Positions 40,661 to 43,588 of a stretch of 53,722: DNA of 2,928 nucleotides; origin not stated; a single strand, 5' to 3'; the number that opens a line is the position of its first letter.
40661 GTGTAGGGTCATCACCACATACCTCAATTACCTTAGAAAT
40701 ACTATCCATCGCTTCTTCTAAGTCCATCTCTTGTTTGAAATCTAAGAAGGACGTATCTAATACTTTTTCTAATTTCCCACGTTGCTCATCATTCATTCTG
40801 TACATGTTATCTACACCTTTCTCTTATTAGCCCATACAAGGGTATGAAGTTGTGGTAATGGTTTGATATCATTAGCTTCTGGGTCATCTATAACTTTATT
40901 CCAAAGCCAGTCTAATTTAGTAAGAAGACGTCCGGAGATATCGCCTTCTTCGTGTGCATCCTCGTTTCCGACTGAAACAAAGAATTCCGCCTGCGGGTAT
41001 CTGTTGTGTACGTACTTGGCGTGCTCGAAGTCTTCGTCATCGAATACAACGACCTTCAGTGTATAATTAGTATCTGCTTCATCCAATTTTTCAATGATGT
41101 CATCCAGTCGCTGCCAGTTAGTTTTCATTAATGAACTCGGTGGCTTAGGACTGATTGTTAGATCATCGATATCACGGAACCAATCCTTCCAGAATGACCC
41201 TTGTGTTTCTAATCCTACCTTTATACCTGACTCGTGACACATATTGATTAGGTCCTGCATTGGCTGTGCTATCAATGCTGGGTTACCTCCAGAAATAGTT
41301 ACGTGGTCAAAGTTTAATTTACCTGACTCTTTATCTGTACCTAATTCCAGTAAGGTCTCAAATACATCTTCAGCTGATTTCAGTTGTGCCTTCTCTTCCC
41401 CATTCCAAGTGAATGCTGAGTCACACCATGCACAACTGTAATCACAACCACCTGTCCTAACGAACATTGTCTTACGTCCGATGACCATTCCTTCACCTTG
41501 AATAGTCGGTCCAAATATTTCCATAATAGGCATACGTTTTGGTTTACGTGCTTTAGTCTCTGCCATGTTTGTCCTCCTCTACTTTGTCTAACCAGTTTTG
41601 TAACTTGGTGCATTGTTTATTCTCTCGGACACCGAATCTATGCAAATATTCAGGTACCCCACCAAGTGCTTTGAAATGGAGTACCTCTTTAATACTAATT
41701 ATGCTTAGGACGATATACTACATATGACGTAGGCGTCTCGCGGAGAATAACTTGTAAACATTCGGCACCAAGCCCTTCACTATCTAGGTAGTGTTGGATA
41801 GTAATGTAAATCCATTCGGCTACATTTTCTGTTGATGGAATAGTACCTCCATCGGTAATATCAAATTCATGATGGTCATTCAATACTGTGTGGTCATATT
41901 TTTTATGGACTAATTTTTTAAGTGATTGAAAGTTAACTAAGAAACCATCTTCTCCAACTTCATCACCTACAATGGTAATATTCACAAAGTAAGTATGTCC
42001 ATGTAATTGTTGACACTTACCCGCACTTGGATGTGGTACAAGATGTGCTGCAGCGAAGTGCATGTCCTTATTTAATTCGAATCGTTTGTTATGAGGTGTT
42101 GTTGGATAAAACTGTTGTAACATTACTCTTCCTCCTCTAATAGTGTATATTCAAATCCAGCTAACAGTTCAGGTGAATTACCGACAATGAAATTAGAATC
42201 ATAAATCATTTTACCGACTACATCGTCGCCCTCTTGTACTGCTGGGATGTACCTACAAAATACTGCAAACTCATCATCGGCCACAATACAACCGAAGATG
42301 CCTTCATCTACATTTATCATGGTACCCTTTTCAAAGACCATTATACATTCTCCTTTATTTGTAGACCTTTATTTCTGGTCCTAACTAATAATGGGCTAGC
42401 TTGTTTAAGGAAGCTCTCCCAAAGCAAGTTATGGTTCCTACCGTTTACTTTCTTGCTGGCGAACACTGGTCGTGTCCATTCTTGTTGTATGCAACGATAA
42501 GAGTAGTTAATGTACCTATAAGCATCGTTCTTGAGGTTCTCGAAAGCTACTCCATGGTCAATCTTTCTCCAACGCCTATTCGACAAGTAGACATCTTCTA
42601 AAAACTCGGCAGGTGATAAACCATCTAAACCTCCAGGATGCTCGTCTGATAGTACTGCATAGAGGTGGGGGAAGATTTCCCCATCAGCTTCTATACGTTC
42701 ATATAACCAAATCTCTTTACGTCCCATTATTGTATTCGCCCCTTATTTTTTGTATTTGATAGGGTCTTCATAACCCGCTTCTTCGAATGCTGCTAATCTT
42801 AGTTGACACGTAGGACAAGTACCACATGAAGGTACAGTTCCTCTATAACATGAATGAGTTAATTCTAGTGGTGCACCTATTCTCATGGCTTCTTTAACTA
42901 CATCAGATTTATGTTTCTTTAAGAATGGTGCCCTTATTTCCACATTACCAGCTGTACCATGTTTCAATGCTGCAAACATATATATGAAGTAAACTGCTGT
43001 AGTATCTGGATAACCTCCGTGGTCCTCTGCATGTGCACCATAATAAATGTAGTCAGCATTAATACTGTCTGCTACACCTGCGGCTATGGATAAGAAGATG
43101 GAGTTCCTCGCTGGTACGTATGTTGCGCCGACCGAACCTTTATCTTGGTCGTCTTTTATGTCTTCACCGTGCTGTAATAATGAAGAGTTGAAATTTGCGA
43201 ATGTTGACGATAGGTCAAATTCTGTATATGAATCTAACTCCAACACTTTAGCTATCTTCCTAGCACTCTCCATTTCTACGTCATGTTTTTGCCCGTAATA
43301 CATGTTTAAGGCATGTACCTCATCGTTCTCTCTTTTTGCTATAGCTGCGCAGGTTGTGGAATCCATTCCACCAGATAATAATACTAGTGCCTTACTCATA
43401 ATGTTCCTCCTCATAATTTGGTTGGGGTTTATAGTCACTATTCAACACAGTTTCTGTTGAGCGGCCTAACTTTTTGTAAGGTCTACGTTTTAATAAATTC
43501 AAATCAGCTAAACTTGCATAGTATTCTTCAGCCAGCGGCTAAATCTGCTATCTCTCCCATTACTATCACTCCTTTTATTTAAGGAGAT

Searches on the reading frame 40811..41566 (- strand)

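Call 30: search_protein_families(library=phrogs, proteins=[window:40811-41566:-], max_evalue=0.0001)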
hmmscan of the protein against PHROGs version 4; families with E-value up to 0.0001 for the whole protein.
window:40811-41566:- (251 aa): 1 family
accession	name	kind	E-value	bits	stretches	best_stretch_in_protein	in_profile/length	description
phrog_2076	-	moron, auxiliary metabolic gene and host takeover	3.6e-52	178.3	1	3-250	4-246/247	QueE-like radical SAM domain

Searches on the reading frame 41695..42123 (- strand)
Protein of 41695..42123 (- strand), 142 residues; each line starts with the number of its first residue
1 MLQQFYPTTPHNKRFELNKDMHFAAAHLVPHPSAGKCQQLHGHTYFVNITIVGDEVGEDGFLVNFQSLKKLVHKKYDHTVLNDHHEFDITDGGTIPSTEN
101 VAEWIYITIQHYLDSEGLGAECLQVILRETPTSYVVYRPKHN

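Call 30: search_protein_families(library=phrogs, proteins=[window:41695-42123:-], max_evalue=0.0001)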
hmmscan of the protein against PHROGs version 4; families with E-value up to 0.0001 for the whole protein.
window:41695-42123:- (142 aa): 1 family
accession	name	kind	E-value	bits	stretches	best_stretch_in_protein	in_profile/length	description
phrog_2389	-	moron, auxiliary metabolic gene and host takeover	3e-20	73.5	1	14-140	5-151/158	QueD-like 6-pyruvoyl-tetrahydropterin synthase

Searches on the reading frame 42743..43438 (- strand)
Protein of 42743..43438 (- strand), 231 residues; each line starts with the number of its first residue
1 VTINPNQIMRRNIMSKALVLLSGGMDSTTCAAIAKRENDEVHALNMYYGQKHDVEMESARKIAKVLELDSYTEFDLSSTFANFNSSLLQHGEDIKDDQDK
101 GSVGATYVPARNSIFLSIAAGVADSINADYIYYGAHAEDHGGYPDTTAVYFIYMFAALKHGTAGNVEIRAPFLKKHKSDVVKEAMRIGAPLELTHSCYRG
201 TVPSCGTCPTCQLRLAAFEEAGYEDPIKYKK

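Call 30: search_protein_families(library=phrogs, proteins=[window:42743-43438:-], max_evalue=0.0001)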
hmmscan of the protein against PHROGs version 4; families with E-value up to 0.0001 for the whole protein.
window:42743-43438:- (231 aa): 3 families
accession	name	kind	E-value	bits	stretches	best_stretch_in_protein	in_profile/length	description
phrog_1550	-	moron, auxiliary metabolic gene and host takeover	1.4e-66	226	1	12-230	143-359/418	QueC-like queuosine biosynthesis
phrog_10428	-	other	4.3e-36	125.6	1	6-230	247-472/476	L-glutamine-D-fructose-6-phosphate aminotransferase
phrog_11189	-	other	4.6e-05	24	1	19-101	32-120/256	NAD synthetase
